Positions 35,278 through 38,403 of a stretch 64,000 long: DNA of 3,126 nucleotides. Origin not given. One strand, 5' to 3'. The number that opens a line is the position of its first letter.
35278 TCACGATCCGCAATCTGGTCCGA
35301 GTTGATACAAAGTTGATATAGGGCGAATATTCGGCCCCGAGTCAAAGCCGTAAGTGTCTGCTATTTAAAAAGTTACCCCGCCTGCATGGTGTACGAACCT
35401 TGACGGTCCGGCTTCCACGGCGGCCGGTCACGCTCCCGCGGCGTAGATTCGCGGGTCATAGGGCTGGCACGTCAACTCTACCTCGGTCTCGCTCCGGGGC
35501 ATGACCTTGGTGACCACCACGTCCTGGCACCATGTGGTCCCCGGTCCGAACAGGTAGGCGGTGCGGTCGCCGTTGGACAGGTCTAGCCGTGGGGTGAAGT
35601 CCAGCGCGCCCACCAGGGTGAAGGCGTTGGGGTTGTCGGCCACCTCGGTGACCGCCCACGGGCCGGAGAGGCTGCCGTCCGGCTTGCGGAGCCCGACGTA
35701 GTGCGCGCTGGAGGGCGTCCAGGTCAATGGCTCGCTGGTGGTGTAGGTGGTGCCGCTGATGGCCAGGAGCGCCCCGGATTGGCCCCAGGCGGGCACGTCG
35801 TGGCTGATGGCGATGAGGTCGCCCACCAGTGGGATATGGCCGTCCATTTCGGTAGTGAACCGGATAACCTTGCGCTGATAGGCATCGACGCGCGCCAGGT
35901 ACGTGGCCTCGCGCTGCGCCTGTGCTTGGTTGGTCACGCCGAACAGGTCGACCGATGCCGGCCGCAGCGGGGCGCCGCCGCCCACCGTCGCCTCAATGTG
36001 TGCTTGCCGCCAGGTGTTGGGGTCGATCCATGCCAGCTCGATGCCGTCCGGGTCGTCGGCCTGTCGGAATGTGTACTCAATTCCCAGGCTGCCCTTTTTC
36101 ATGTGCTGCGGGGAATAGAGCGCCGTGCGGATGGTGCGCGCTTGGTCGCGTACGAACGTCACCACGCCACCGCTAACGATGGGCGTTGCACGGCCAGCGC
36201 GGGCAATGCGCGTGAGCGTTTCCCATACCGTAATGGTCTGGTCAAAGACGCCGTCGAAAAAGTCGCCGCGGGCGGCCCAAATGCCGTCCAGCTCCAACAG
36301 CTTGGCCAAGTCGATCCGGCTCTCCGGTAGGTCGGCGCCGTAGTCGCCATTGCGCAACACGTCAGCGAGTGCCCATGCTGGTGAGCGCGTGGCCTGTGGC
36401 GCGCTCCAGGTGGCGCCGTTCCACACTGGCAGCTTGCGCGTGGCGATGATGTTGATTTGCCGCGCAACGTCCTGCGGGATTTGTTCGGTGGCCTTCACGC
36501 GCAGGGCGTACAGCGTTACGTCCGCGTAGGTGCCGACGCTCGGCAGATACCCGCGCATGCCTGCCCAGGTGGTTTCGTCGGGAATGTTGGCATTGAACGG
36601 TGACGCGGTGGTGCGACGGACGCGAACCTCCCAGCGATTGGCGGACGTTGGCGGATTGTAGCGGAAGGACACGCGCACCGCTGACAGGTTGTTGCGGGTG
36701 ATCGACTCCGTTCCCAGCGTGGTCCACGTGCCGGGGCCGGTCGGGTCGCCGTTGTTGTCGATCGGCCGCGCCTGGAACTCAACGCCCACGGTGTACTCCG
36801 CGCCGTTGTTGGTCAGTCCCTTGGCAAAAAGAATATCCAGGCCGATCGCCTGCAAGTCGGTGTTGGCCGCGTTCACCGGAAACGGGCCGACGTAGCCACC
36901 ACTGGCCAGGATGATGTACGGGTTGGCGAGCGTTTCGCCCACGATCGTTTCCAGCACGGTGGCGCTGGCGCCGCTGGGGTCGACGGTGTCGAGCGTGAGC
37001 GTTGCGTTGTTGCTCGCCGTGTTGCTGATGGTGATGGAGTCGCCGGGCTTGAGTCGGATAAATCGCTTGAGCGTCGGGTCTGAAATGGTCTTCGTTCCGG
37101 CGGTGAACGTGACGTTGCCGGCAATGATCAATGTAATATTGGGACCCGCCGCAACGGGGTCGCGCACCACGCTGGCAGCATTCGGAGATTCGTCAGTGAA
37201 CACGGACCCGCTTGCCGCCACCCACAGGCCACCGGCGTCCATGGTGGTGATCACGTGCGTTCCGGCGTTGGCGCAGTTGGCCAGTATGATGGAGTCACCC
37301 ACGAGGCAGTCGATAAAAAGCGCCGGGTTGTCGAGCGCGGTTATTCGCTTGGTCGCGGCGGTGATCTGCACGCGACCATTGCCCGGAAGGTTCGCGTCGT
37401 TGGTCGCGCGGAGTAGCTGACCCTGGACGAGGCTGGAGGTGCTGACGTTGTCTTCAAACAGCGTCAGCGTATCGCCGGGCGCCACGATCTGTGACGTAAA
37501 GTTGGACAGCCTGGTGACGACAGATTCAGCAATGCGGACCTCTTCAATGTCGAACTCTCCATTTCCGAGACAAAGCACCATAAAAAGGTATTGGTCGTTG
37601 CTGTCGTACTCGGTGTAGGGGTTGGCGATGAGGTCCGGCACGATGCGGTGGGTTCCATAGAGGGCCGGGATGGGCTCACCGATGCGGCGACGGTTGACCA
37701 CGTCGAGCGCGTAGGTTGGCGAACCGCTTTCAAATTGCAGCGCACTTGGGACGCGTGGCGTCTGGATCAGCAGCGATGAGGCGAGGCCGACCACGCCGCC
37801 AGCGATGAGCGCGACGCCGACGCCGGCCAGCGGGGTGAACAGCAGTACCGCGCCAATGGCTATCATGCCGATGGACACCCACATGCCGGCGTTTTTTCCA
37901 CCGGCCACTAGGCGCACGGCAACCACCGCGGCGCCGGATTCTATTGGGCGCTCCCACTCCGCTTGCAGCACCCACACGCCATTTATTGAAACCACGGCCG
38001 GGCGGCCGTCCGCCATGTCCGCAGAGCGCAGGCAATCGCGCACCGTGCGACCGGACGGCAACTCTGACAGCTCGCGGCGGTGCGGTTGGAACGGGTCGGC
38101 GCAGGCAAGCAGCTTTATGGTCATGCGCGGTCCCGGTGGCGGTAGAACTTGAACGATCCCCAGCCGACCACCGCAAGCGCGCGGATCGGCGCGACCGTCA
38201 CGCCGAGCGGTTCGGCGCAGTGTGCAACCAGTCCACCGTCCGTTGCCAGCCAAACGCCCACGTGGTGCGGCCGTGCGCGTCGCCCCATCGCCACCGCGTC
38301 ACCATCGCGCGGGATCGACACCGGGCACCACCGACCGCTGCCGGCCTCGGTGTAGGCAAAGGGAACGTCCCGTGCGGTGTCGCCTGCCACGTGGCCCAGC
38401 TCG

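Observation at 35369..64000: Island and lambda-like prophage abut at the same att core: tandem integration and a possible satellite/helper pair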

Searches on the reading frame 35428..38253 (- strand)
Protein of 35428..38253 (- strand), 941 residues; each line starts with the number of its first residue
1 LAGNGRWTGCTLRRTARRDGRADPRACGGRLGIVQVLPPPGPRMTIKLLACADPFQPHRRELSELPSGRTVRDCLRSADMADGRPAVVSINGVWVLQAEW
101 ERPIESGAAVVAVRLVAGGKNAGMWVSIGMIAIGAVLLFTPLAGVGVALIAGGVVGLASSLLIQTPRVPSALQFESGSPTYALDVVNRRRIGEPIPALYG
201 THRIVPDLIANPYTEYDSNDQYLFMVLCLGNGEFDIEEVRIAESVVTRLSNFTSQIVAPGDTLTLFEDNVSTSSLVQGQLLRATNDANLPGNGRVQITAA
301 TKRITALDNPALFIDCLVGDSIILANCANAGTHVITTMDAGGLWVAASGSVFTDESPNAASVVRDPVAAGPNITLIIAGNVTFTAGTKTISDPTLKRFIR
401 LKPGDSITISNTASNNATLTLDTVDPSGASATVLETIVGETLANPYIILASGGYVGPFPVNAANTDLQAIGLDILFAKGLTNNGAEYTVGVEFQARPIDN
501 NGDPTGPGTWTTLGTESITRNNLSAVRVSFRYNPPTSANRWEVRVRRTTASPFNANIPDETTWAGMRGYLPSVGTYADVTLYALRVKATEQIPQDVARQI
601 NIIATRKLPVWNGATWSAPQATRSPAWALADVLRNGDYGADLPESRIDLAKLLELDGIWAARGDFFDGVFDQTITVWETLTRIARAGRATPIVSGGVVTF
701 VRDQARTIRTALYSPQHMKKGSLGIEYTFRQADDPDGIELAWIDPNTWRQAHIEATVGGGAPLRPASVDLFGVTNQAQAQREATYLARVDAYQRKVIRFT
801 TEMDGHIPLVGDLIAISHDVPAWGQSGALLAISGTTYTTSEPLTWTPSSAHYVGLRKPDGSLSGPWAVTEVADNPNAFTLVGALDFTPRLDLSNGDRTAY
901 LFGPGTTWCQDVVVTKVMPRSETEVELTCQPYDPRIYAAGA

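Call 10: search_protein_families(library=pfam, proteins=[window:35428-38253:-], max_evalue=0.01)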
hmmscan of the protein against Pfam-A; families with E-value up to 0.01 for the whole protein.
window:35428-38253:- (941 aa): 2 families
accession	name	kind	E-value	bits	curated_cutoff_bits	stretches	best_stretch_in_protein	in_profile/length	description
PF13550.12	Phage-tail_3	-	2.3e-18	67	23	1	675-824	5-152/164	Putative phage tail protein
PF24801.1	FNIII-A_GpJ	-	2.1e-11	44.5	27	1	462-567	21-121/126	Tip attachment protein J,FNIII-A domain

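Call 11: search_protein_families(library=phrogs, proteins=[window:35428-38253:-], max_evalue=0.001)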
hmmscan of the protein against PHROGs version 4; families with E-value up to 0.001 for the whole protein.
window:35428-38253:- (941 aa): 11 families
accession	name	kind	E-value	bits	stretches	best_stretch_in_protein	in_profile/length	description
phrog_469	-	tail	5.7e-151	505.5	1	58-938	14-893/903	tail protein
phrog_31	-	tail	6.4e-93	313.5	2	430-939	343-848/1565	central tail fiber J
phrog_23466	-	unknown function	2.7e-36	126.2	1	644-938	47-347/358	-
phrog_1727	-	tail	3.7e-13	49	1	508-834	151-502/1174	tail protein and host specificity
phrog_7997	-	tail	2e-11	44.1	1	675-864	40-236/589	tail protein and host specificity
phrog_24367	-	unknown function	3.4e-09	36.8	1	145-260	93-208/408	-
phrog_2589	-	tail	1.5e-07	29.2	1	764-862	432-528/3686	tail protein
phrog_32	-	tail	5.6e-07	30.4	1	100-211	75-193/203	tail assembly protein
phrog_10652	-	unknown function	1e-06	29.1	1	669-838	84-259/328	-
phrog_2148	-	tail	3.7e-06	26.5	1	624-861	20-272/901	tail fiber protein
phrog_15723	-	unknown function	3.1e-05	24.7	1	675-800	60-191/223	-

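Call 26: find_related_loci(query=window:35428-38253:-, collection=viral_contigs, flank=10000)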
Query window:35428-38253:- (941 aa) in viral_contigs; peptide patterns used: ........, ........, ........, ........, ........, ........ (x = any residue, [..] = any of these).
2 stretches matched a pattern; 1 encode a relative of the query (tblastn E <= 1e-3); 1 distinct loci.
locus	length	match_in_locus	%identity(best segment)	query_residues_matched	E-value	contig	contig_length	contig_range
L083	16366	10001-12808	90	1-941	0e+0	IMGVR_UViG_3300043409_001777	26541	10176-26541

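Call 33: search_protein_families(library=pfam, proteins=[L083:12735-13904:-, L083:14180-14779:+, L083:14824-15303:+, L083:15349-15801:+, L083:15878-16207:+, L083:14140-14733:-, L083:14627-15241:-], max_evalue=0.01)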
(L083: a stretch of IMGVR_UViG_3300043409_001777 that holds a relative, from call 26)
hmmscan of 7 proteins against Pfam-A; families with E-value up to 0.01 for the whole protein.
L083:12735-13904:- (389 aa): 2 families
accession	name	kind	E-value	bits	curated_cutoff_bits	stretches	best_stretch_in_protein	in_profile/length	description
PF13408.12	Zn_ribbon_recom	-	1.4e-06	29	25.3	1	133-188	1-55/58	Recombinase zinc beta ribbon domain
PF07508.19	Recombinase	-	0.00017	22.3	21.1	1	34-102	2-64/102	Recombinase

L083:14180-14779:+ (199 aa): 0 families

L083:14824-15303:+ (159 aa): 0 families

L083:15349-15801:+ (150 aa): 1 family
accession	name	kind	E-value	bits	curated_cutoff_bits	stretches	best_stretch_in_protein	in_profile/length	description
PF04391.17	DUF533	-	9.8e-06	25.7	29.6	1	91-132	65-108/178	Protein of unknown function (DUF533)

L083:15878-16207:+ (109 aa): 1 family
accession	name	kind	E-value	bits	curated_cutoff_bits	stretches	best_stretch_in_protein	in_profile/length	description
PF23978.1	DUF7303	-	6.2e-06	26.3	27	1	26-80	76-132/195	Family of unknown function (DUF7303)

L083:14140-14733:- (197 aa): 0 families

L083:14627-15241:- (204 aa): 0 families

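Call 55: search_protein_families(library=phrogs, proteins=[L083:12735-13904:-, L083:14180-14779:+, L083:14627-15241:-, L083:15137-15352:+, L083:15349-15801:+, L083:15798-15962:+, L083:15878-16207:+, L083:13939-14100:-], max_evalue=0.01)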
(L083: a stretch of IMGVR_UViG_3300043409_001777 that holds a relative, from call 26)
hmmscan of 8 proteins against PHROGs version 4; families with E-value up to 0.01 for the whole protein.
L083:12735-13904:- (389 aa): 1 family
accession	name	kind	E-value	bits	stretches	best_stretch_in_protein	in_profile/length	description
phrog_95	-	integration and excision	1.1e-19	71.5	2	97-324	343-559/651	integrase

L083:14180-14779:+ (199 aa): 0 families

L083:14627-15241:- (204 aa): 0 families

L083:15137-15352:+ (71 aa): 1 family
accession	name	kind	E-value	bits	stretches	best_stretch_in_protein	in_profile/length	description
phrog_4738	-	transcription regulation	0.0061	17.3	1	10-44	20-55/59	transcriptional repressor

L083:15349-15801:+ (150 aa): 1 family
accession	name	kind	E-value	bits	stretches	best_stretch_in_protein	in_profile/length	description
phrog_101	-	transcription regulation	0.006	17.3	1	85-146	104-165/203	CII-like transcriptional activator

L083:15798-15962:+ (54 aa): 0 families

L083:15878-16207:+ (109 aa): 2 families
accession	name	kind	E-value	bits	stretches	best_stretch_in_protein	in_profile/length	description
phrog_7597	-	unknown function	3.9e-06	27.7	1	25-80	75-132/193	-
phrog_10287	-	unknown function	7.1e-05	24.1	1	51-94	30-70/91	-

L083:13939-14100:- (53 aa): 1 family
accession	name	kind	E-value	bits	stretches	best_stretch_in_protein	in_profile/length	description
phrog_8801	-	unknown function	0.0085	17.6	1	3-44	3-48/94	-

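Call 56: find_encoding_contigs(protein=window:35428-38124:-, flank=10000, max_places=6)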
Protein window:35428-38124:- (898 aa): no gene with exactly this product is on record in the collection.

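Call 57: find_homologous_proteins(query=window:35428-38124:-, max_evalue=1e-50)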
Query window:35428-38124:- (898 aa): 13 proteins with E <= 1e-50 among 8000 candidates.
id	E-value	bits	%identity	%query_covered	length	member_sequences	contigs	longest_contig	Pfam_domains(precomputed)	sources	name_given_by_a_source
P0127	0.0e+0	2024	100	100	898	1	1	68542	PF24801.2,PF13550.14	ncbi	-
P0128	0.0e+0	1841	91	100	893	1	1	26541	PF24801.2,PF13550.14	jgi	jgi:sulfur carrier protein ThiS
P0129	0.0e+0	1504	76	100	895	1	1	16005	PF24801.2,PF13550.14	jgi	jgi:predicted phage tail protein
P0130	0.0e+0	1478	74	100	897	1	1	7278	PF24801.2,PF13550.14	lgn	-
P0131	0.0e+0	1439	72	100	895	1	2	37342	PF24801.2,PF13550.14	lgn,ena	-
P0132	0.0e+0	1432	71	100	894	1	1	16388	PF24801.2,PF13550.14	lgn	-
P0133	0.0e+0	1427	71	100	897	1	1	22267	PF24801.2,PF13550.14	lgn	-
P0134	0.0e+0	1360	69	100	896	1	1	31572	PF24801.2,PF13550.14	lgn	-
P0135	0.0e+0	1354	69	100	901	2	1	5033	PF24801.2,PF13550.14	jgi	jgi:hypothetical protein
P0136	0.0e+0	1261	65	100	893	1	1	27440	PF24801.2,PF13550.14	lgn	-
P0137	3.3e-77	278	33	54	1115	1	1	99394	PF24801.2,PF13550.14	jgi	-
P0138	3.5e-73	265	35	51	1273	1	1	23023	PF24801.2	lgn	-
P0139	9.0e-60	221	30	47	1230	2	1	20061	-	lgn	-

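Call 59: find_encoding_contigs(protein=P0127, flank=10000, max_places=3)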
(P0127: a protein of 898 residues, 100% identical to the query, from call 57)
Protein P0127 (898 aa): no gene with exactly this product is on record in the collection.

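Call 60: find_encoding_contigs(protein=P0131, flank=10000, max_places=3)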
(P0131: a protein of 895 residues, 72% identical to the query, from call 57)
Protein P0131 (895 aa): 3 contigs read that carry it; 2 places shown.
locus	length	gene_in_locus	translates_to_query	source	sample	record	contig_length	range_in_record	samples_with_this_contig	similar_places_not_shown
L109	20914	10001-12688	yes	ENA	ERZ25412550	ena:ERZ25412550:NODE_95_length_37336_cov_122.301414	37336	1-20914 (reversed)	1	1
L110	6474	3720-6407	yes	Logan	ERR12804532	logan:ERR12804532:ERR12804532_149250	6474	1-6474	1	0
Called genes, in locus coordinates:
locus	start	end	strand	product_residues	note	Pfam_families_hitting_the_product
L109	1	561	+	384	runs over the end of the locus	-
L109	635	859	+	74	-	-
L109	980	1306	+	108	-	-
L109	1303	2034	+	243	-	-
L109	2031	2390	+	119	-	PF05354:Phage_attach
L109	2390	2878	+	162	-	-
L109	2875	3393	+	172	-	PF04883:HK97-gp10_like (weak)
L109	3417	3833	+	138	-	-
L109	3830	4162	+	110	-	-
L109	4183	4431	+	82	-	-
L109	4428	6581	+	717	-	-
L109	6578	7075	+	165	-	-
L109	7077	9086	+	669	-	PF02839:CBM_5_12 (weak), PF27114:Phage_tail_beta, PF13229:Beta_helix (weak), PF05048:NosD (weak), PF13229:Beta_helix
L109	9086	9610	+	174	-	PF08875:DUF1833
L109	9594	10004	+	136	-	PF00877:NLPC_P60 (weak)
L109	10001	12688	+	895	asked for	PF24801:FNIII-A_GpJ, PF13550:Phage-tail_3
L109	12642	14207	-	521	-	PF00239:Resolvase, PF13408:Zn_ribbon_recom (faint)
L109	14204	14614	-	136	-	-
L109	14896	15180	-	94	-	-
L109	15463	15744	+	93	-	-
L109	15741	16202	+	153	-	-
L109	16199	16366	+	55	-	-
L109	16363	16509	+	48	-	-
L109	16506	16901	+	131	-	-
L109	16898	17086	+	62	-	-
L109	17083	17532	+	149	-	-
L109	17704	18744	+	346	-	-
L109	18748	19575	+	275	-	-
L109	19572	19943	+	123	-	-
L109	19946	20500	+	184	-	-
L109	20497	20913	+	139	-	?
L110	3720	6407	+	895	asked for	PF24801:FNIII-A_GpJ, PF13550:Phage-tail_3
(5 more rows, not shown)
